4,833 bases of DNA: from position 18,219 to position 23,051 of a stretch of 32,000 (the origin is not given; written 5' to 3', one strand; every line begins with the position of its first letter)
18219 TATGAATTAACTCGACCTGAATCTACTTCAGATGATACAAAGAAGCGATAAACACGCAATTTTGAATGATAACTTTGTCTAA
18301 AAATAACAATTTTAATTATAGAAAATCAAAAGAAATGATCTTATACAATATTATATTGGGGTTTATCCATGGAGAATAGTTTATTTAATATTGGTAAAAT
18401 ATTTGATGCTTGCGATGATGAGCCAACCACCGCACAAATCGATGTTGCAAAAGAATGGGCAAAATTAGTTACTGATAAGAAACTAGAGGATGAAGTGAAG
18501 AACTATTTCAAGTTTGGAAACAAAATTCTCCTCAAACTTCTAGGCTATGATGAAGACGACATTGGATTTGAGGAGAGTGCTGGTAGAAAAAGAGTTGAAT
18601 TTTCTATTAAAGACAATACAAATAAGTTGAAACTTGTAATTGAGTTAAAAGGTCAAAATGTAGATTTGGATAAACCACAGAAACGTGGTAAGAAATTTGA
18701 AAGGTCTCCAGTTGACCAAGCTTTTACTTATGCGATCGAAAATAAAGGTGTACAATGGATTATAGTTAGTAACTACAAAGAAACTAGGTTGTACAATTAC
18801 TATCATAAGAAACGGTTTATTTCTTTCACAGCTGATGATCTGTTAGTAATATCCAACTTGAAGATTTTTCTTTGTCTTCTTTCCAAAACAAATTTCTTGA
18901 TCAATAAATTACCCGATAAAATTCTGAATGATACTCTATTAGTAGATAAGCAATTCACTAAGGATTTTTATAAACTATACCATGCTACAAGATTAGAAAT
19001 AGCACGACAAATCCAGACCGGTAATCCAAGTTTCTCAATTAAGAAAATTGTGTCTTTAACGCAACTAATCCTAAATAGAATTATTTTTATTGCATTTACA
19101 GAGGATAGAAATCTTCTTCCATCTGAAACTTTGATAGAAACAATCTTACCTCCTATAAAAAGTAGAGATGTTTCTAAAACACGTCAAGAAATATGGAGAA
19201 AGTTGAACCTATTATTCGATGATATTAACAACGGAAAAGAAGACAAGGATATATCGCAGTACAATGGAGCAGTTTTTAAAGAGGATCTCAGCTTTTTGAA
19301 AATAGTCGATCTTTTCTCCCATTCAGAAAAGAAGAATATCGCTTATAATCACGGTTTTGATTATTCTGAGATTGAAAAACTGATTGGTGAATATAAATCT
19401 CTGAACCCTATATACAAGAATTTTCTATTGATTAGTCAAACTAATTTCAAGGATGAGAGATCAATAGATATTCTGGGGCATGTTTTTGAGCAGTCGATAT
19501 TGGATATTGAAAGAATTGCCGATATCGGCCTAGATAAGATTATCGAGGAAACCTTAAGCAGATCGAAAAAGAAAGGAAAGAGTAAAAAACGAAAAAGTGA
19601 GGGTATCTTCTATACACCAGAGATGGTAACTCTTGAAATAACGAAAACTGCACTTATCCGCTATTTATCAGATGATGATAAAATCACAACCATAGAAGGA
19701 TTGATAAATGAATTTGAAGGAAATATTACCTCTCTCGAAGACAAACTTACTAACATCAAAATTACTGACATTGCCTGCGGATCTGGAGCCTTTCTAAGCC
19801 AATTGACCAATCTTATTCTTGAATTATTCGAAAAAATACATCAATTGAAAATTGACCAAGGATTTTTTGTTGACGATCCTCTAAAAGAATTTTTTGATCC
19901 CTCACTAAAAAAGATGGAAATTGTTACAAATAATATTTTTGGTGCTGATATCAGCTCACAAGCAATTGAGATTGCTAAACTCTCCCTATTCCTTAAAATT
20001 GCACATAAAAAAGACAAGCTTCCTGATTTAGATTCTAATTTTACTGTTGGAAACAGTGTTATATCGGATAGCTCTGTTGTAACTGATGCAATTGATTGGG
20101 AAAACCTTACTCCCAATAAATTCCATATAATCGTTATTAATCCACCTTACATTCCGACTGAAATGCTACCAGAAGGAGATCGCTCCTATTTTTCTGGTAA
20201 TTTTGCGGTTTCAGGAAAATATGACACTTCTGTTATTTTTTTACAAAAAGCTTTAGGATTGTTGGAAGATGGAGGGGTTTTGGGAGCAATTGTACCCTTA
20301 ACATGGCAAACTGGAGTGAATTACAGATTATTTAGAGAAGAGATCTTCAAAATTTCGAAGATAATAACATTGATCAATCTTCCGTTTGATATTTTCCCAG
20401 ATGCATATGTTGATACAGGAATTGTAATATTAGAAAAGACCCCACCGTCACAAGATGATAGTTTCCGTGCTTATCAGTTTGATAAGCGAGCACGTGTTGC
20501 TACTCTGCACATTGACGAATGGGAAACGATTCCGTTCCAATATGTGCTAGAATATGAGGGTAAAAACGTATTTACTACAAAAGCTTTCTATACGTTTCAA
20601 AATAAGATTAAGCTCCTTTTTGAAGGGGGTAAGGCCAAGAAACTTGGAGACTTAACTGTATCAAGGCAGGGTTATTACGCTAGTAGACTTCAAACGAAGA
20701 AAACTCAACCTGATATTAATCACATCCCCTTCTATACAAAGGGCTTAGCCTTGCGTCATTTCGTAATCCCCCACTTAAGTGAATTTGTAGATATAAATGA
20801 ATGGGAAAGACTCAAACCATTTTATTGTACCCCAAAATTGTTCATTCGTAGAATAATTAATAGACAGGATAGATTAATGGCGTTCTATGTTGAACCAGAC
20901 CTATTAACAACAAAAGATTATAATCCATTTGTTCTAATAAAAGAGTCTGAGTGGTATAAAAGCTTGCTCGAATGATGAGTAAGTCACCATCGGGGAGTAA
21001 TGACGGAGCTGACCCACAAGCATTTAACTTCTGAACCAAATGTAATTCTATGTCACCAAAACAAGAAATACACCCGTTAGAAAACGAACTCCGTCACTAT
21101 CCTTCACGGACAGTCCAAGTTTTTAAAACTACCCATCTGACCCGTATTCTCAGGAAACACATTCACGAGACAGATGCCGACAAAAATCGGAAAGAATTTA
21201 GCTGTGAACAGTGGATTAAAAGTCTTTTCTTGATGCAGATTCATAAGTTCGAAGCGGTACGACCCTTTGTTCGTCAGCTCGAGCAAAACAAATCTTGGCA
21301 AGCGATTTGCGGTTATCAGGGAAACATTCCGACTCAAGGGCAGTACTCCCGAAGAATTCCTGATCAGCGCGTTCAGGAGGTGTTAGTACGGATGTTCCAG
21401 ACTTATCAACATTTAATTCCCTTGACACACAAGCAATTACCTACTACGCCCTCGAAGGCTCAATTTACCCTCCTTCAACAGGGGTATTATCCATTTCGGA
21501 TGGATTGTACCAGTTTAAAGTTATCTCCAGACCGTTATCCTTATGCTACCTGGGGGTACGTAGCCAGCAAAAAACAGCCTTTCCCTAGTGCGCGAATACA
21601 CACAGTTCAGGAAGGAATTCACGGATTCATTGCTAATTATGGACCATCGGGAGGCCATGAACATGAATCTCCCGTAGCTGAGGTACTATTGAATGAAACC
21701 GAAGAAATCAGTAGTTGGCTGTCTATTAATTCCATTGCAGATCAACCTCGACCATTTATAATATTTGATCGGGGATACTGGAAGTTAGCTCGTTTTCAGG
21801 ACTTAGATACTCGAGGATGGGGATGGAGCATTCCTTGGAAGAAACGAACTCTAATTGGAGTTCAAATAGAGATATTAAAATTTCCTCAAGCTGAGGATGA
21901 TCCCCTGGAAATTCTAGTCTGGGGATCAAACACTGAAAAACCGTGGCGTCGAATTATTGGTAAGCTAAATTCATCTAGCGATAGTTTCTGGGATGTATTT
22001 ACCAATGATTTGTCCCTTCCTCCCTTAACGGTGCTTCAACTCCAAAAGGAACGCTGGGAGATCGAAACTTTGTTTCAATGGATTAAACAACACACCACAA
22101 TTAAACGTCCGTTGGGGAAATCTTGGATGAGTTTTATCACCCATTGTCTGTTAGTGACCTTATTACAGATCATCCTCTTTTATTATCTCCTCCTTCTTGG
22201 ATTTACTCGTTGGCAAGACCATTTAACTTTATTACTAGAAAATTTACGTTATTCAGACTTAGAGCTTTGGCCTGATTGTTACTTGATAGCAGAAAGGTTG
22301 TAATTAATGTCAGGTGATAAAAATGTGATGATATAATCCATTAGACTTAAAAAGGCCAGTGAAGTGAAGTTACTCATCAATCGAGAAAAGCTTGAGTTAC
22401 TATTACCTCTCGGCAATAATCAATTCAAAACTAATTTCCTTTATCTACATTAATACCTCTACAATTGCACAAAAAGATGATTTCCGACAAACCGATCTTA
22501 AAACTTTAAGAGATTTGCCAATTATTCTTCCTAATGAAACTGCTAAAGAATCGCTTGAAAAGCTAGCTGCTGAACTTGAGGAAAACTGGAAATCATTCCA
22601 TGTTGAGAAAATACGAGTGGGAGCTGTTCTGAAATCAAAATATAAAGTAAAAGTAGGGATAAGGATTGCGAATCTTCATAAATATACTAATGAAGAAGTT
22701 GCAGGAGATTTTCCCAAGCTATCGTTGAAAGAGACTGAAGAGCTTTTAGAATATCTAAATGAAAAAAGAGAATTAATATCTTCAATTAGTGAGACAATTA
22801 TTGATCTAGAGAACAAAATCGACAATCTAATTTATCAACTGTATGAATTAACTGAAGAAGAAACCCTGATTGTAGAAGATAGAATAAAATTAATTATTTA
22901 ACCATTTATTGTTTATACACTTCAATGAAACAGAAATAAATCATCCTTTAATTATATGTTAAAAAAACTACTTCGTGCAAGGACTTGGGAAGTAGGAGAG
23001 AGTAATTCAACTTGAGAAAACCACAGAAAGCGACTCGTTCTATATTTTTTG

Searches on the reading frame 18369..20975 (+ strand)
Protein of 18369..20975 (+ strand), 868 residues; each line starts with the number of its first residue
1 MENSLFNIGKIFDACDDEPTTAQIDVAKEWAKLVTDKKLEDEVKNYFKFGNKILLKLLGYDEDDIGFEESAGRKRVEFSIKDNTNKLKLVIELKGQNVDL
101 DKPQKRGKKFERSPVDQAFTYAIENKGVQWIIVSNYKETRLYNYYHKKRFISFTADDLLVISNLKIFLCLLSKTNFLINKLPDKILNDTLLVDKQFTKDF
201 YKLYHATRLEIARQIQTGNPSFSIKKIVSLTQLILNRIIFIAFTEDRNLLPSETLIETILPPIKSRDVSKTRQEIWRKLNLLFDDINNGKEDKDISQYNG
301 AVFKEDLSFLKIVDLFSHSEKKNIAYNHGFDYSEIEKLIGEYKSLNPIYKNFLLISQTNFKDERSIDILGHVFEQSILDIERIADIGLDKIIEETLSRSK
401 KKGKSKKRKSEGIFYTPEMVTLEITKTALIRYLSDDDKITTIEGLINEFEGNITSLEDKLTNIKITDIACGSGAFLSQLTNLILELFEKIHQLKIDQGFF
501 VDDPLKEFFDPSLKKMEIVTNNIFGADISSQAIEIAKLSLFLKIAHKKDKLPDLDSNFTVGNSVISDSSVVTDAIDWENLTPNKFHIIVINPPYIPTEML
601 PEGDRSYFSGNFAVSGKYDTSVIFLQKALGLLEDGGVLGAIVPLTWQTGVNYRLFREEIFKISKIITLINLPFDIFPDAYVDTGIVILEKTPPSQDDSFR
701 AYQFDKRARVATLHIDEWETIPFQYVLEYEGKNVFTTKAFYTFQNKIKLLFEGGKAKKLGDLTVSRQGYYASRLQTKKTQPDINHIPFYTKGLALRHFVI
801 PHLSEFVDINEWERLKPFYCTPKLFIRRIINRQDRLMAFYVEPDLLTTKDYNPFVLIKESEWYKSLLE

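Call 6: search_protein_families(library=pfam, proteins=[window:18369-20975:+], max_evalue=0.01)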
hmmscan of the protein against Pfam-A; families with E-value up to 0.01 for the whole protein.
window:18369-20975:+ (868 aa): 4 families
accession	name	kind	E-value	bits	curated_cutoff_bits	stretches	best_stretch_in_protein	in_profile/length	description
PF07669.17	Eco57I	-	3.4e-26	92.8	25.3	1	521-676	1-171/171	Eco57I restriction-modification methylase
PF02384.22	N6_Mtase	-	3.6e-13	49.9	20.4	1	406-697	20-239/311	N-6 DNA Methylase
PF20473.4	MmeI_Mtase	-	6.7e-09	35.7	27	1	452-600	10-151/259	MmeI, DNA-methyltransferase domain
PF20464.3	MmeI_N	-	0.0011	19.8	27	1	26-158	6-137/181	MmeI, N-terminal domain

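Call 73: search_protein_families(library=padloc, proteins=[window:18369-20975:+], max_evalue=0.001)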
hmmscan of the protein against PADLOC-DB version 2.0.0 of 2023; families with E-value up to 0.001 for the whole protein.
window:18369-20975:+ (868 aa): 38 families (the best 25 are shown)
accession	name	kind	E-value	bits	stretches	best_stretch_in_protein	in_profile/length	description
PDLC03609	REase_MTase_IIG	-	4e-54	181.8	1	73-711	84-682/1066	Type IIG restriction enzyme-methyltransferase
PDLC03604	REase_MTase_IIG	-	1.6e-38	130.4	1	180-695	188-652/1011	Type IIG restriction enzyme-methyltransferase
PDLC03629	REase_MTase_IIG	-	1.1e-34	117.5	1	78-693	11-691/1182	Type IIG restriction enzyme-methyltransferase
PDLC03598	REase_MTase_IIG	-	1.1e-20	71.2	2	405-599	306-495/912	Type IIG restriction enzyme-methyltransferase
PDLC03601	REase_MTase_IIG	-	2.3e-19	66.7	2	582-727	671-817/1110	Type IIG restriction enzyme-methyltransferase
PDLC02521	PglX|PglXI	-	2.5e-18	63.5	2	571-769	468-668/1174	PglX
PDLC03335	MTase_II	-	1.4e-16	58.3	1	462-736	103-349/607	Type II methyltransferase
PDLC02643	DrmMI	-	1.8e-16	57.2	1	404-565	548-717/1347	DrmMI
PDLC04134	mad2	-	4.1e-16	56.9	1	462-694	292-449/492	mads_2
PDLC02527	PglX|PglXI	-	9.2e-16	54.8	2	579-698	551-666/1332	PglX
PDLC03600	REase_MTase_IIG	-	2.7e-15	53.4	1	580-769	492-682/1205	Type IIG restriction enzyme-methyltransferase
PDLC02525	PglX|PglXI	-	1.5e-11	41.7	1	568-676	439-546/607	PglX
PDLC03226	MTase_II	-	2.6e-11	40.9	1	518-693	71-237/579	Type II methyltransferase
PDLC02523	PglX|PglXI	-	6.7e-11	38.7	2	581-704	558-681/1428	PglX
PDLC03311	MTase_II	-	1.2e-09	35.4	1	563-697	81-215/464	Type II methyltransferase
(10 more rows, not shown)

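Call 74: search_protein_families(library=ncbifam, proteins=[window:18369-20975:+], max_evalue=0.0001)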
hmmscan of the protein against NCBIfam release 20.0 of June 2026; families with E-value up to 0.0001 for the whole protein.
window:18369-20975:+ (868 aa): 5 families
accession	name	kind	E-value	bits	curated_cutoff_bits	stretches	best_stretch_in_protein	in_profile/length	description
NF033452.1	BREX_1_MTaseX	exception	1.6e-20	72.7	500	2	572-706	495-634/1210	BREX-1 system adenine-specific DNA-methyltransferase PglX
NF033455.1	BREX_6_MTaseX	exception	3.8e-11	41.3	900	1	455-545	322-401/1319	BREX-6 system adenine-specific DNA-methyltransferase PglX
NF047738.1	antiphage_MADS2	equivalog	4.6e-07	28.5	720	1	462-691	332-567/654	methylation-associated defense system DNA methyltransferase MAD2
TIGR03534.1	RF_mod_PrmC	equivalog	9.2e-06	25.3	199.1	1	460-598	87-170/253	peptide chain release factor N(5)-glutamine methyltransferase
NF033454.1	BREX_5_MTaseX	exception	5.4e-05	20.9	900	0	458-550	298-374/1404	BREX-5 system adenine-specific DNA-methyltransferase PglX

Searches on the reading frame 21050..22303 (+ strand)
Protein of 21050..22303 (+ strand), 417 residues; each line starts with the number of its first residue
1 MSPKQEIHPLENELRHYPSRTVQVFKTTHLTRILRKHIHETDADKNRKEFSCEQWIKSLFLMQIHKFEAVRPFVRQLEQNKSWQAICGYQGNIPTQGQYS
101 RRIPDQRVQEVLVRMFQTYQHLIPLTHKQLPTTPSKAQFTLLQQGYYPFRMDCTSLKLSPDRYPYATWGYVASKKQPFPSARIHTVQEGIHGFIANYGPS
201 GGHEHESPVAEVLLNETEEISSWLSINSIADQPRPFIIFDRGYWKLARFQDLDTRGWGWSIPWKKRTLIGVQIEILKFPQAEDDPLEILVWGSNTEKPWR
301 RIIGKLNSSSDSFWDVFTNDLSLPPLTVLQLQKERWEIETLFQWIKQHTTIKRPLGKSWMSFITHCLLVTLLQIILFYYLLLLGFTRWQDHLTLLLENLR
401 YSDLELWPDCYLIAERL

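Call 6: search_protein_families(library=pfam, proteins=[window:21050-22303:+], max_evalue=0.01)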
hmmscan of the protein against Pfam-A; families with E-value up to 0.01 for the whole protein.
window:21050-22303:+ (417 aa): 3 families
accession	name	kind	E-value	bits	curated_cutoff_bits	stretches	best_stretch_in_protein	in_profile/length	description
PF01609.27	DDE_Tnp_1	-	3.1e-15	56.9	23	1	152-354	10-179/200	Transposase DDE domain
PF05598.16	DUF772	-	0.0025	18.2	23.1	1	47-101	2-59/74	Transposase domain (DUF772)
PF14294.11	DUF4372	-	0.0047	17.5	25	0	34-84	18-68/74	Domain of unknown function (DUF4372)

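Call 74: search_protein_families(library=ncbifam, proteins=[window:21050-22303:+], max_evalue=0.0001)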
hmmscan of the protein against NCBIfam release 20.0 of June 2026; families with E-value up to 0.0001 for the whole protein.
window:21050-22303:+ (417 aa): 3 families
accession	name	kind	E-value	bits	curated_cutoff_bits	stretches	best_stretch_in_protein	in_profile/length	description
NF033592.1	transpos_IS4_1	equivalog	1.2e-25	90.4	115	1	33-359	9-311/332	IS4 family transposase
NF033520.1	transpos_IS982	equivalog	3.8e-06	26.7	130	0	165-245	98-163/243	IS982 family transposase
NF049925.1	transpos_IS4_4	equivalog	8.3e-05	21.5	250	0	312-376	301-367/449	IS4 family transposase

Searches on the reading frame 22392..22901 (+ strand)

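Call 6: search_protein_families(library=pfam, proteins=[window:22392-22901:+], max_evalue=0.01)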
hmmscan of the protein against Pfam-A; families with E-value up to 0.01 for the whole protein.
window:22392-22901:+ (169 aa): 2 families
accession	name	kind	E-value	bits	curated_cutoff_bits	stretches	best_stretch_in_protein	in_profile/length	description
PF12950.13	TaqI_C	-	4.2e-06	27.4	26.5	1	1-44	76-118/118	TaqI-like C-terminal specificity domain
PF09406.16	DUF2004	-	0.0028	18.4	27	1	57-142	29-110/122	Protein of unknown function (DUF2004)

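Call 73: search_protein_families(library=padloc, proteins=[window:22392-22901:+], max_evalue=0.001)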
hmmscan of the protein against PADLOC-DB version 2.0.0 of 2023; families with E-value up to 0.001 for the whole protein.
window:22392-22901:+ (169 aa): 4 families
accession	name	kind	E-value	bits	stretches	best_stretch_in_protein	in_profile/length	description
PDLC03609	REase_MTase_IIG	-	1.5e-08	30.9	1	92-163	992-1063/1066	Type IIG restriction enzyme-methyltransferase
PDLC03612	REase_MTase_IIG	-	1.7e-05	21.2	1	138-164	1220-1246/1247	Type IIG restriction enzyme-methyltransferase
PDLC03596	REase_MTase_IIG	-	0.00032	16.8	0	116-163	1099-1144/1148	Type IIG restriction enzyme-methyltransferase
PDLC03629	REase_MTase_IIG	-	0.00094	15.1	1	93-162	1110-1179/1182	Type IIG restriction enzyme-methyltransferase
